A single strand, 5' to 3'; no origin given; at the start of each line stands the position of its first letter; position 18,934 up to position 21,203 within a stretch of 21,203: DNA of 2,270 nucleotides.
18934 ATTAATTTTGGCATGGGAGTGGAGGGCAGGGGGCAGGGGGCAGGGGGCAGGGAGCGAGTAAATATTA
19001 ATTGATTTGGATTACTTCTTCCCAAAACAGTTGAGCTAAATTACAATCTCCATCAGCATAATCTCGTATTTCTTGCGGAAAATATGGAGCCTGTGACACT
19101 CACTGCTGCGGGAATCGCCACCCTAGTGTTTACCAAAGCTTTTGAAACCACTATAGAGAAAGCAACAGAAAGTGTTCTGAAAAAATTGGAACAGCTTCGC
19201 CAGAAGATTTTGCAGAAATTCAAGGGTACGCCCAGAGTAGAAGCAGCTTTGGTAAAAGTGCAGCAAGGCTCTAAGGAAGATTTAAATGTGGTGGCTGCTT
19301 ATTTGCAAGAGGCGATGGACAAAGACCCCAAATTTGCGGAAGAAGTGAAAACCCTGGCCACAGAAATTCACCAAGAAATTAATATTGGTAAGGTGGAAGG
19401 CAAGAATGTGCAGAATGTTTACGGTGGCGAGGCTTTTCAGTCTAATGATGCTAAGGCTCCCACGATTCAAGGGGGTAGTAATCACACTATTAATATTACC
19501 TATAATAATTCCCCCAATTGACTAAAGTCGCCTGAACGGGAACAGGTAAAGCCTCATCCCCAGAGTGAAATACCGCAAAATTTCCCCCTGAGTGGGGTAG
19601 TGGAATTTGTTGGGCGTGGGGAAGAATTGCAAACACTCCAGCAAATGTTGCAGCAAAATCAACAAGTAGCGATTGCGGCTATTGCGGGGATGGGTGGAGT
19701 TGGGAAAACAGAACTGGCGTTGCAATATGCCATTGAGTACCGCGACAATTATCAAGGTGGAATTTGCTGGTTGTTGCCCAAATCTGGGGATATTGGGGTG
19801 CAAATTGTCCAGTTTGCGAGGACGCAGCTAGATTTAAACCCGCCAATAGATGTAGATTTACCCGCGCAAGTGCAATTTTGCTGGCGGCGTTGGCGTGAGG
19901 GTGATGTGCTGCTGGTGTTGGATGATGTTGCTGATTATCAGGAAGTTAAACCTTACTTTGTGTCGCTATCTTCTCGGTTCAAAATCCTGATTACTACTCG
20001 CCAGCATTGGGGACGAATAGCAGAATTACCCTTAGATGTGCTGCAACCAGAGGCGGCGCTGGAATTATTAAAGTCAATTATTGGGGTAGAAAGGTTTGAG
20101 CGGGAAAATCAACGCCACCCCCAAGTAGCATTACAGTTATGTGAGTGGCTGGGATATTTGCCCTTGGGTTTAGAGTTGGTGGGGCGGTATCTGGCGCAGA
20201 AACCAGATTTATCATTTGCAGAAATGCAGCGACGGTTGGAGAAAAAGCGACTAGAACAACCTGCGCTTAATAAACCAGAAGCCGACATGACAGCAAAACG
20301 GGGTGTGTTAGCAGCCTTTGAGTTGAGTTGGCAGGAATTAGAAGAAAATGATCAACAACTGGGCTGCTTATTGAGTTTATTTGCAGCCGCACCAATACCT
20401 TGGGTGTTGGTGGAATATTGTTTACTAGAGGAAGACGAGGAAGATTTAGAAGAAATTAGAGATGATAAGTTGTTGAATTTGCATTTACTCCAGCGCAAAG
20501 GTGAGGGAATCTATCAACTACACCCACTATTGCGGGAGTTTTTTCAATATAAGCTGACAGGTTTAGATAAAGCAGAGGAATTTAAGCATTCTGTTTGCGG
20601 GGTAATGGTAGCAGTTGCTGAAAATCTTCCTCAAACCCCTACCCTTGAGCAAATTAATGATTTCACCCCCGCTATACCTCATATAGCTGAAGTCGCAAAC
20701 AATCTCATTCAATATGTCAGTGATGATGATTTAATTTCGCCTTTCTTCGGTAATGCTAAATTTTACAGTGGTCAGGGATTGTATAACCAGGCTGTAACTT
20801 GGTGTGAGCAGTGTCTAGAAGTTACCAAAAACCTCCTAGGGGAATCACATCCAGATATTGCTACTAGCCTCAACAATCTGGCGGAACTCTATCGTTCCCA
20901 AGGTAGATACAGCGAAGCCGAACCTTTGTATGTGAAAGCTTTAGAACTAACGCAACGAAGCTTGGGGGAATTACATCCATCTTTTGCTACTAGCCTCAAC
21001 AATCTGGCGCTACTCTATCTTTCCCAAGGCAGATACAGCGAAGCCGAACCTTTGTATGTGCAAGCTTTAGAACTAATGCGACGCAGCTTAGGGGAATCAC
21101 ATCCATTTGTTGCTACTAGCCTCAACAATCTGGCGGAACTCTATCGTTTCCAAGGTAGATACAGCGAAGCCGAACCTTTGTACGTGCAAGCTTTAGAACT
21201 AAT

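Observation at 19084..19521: The N-module looks like a membrane-targeting death/adaptor domain with an amyloid-signal-like N/G/Q tail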

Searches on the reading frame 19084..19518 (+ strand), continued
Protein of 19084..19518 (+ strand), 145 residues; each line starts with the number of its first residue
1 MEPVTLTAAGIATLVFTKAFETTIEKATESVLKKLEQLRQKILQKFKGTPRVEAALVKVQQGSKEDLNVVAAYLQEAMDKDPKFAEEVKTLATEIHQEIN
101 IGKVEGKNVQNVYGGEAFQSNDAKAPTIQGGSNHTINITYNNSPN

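Call 74: search_protein_representatives(alignment_id=A4)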
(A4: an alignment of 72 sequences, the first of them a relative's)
Query: 72 sequences, 145 profile positions. Proteins with E-value up to 0.001 (for the whole library): 642; up to 1e-10: 249; up to 1e-30: 22. The best 150 are listed.
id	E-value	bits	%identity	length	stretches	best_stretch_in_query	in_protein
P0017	1.1e-63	230.0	-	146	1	1-145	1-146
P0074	7.1e-58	211.2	-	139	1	1-139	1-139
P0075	1.0e-43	165.2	-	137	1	1-138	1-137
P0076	2.3e-42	160.9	-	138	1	1-138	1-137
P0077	3.3e-41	157.1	-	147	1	1-105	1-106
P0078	6.2e-41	156.2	-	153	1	5-145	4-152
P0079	1.4e-40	155.1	-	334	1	1-144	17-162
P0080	3.4e-36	140.9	-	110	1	1-100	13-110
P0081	2.3e-35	138.1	-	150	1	1-144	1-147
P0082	2.4e-35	138.1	-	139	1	2-133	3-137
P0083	1.7e-33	132.1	-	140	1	1-142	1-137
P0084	1.9e-33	132.0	-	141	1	1-130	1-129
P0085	3.8e-33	131.0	-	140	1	1-131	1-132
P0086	7.2e-33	130.1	-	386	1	3-141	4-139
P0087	2.0e-32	128.6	-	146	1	1-144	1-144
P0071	5.1e-29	117.6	-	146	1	1-139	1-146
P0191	1.3e-17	80.6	-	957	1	10-130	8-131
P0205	1.6e-16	77.1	-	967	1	4-129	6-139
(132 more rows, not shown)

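Call 76: find_encoding_contigs(protein=P0086, flank=3000, max_places=3)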
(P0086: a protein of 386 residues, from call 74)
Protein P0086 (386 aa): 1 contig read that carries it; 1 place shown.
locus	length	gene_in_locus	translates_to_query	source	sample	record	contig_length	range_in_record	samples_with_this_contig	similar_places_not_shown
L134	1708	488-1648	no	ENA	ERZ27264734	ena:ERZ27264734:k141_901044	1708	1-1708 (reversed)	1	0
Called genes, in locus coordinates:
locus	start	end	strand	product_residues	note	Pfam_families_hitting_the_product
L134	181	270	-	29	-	-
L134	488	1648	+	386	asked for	PF00931:NB-ARC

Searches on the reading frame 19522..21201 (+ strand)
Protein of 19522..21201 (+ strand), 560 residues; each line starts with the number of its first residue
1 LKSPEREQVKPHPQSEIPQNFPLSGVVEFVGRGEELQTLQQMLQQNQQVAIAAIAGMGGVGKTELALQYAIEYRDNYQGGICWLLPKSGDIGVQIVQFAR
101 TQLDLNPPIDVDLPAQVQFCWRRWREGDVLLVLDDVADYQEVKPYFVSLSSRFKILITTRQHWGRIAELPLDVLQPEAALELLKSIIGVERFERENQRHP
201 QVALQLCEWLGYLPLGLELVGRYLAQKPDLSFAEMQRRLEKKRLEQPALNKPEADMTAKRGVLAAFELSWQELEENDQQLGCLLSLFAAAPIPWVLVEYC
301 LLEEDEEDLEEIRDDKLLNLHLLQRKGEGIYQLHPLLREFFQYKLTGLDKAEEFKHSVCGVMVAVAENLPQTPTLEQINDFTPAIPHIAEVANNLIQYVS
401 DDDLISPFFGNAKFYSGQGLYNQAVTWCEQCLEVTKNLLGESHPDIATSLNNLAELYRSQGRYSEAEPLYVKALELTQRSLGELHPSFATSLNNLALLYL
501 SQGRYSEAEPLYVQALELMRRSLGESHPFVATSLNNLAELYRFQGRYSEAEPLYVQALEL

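Call 5: search_protein_families(library=pfam, proteins=[window:19522-21201:+], max_evalue=1)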
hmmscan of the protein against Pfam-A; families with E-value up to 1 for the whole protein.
window:19522-21201:+ (560 aa): 28 families (the best 25 are shown)
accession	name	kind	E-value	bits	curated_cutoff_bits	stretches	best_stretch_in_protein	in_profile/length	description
PF13374.12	TPR_10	-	4.5e-46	154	27.5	4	489-528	2-41/42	Tetratricopeptide repeat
PF13424.12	TPR_12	-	4.5e-41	139.4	30.1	2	488-560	2-74/77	Tetratricopeptide repeat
PF24885.1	TPR_NPHP3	-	7.3e-36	124.2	100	2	412-521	106-215/239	Nephrocystin-3 TPR domain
PF13176.12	TPR_7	-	7.2e-26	88.5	27.9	3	449-478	1-30/36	Tetratricopeptide repeat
PF00515.34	TPR_1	-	2.5e-25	87.7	27.8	3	490-518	2-30/34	Tetratricopeptide repeat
PF07719.23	TPR_2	-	7e-21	73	27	3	490-519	2-31/34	Tetratricopeptide repeat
PF13181.12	TPR_8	-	5.6e-19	67.1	25.7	4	447-477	1-31/34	Tetratricopeptide repeat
PF00931.28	NB-ARC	-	1.3e-14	54.6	23.5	1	35-245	4-227/248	NB-ARC domain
PF13432.12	TPR_16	-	1.2e-12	48.4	32.7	3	453-515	3-57/65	Tetratricopeptide repeat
PF13431.12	TPR_17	-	3.4e-12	46.1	24.4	3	483-509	7-33/34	Tetratricopeptide repeat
PF17874.7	TPR_MalT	-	4.8e-11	42.9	45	1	407-521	82-193/336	MalT-like TPR region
PF13428.12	TPR_14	-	7.9e-10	38.9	23.5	3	453-476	7-30/44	Tetratricopeptide repeat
PF07721.20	TPR_4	-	4.9e-07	30.2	27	0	534-553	4-23/26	Tetratricopeptide repeat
PF14559.12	TPR_19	-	1.6e-06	28.8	25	2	459-512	3-48/68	Tetratricopeptide repeat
PF13191.12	AAA_16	-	0.00014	22.8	32.6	1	28-76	1-51/167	AAA ATPase domain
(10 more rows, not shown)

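Call 6: search_protein_families(library=ncbifam, proteins=[window:19522-21201:+], max_evalue=1)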
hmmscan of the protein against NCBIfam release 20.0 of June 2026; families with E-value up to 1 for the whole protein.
window:19522-21201:+ (560 aa): 19 families
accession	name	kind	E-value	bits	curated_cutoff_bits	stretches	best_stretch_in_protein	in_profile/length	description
NF040586.1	FxSxx_TPR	equivalog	4.2e-57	194.2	300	2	28-388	7-371/830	FxSxx-COOH system tetratricopeptide repeat protein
NF053617.1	SARPRegAfsRStmc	equivalog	1.7e-27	95.8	1430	2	6-340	276-606/986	SARP-family global regulator AfsR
NF041717.1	HaaA_phane_TPR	equivalog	5.1e-22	77.8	1125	3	125-347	217-427/882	cyclophane-containing RiPP biosynthesis TPR protein HaaT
NF053520.1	HK_Porph_FimS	equivalog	2.7e-09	35.8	600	1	415-557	134-270/618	sensor histidine kinase FimS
NF033762.1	social_mot_Tgl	equivalog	9.3e-09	35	225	2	480-521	92-132/252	social motility TPR repeat lipoprotein Tgl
NF002725.1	PRK02603.1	equivalog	2.9e-06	27.4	143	2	419-508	49-125/173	photosystem I assembly protein Ycf3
NF033920.0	C39_PA2778_fam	equivalog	8.5e-06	25.4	150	1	408-477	193-254/255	PA2778 family cysteine peptidase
TIGR02917.1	PEP_TPR_lipo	equivalog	2.2e-05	22.5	312.2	2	442-518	765-832/899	XrtA/PEP-CTERM system TPR-repeat protein PrsT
TIGR02521.1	type_IV_pilW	equivalog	0.00037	20.1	154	1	443-554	95-192/234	type IV pilus biogenesis/stability protein PilW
NF053607.1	CHU_0125_OmpA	equivalog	0.00038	19.1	620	1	419-515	33-113/639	CHU_0125 family OmpA-like outer membrane integrity protein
NF008131.0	PRK10879.1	equivalog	0.00064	18.6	465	1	485-522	112-149/438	Xaa-Pro aminopeptidase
NF047371.1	FlcA_CTERM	equivalog_domain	0.0028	16.2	300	1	441-559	341-467/646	periplasmic flagellar collar protein FlcA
NF052312.1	T9SS_PorW_SprE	equivalog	0.0031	16.2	250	1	452-544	295-382/716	type IX secretion system periplasmic lipoprotein PorW/SprE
NF003420.0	PRK04841.1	equivalog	0.0043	15.1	537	1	426-557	391-517/903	HTH-type transcriptional regulator MalT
NF053779.1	BT3442_fam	equivalog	0.015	14.1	940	0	444-479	218-254/563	BT3442 family protein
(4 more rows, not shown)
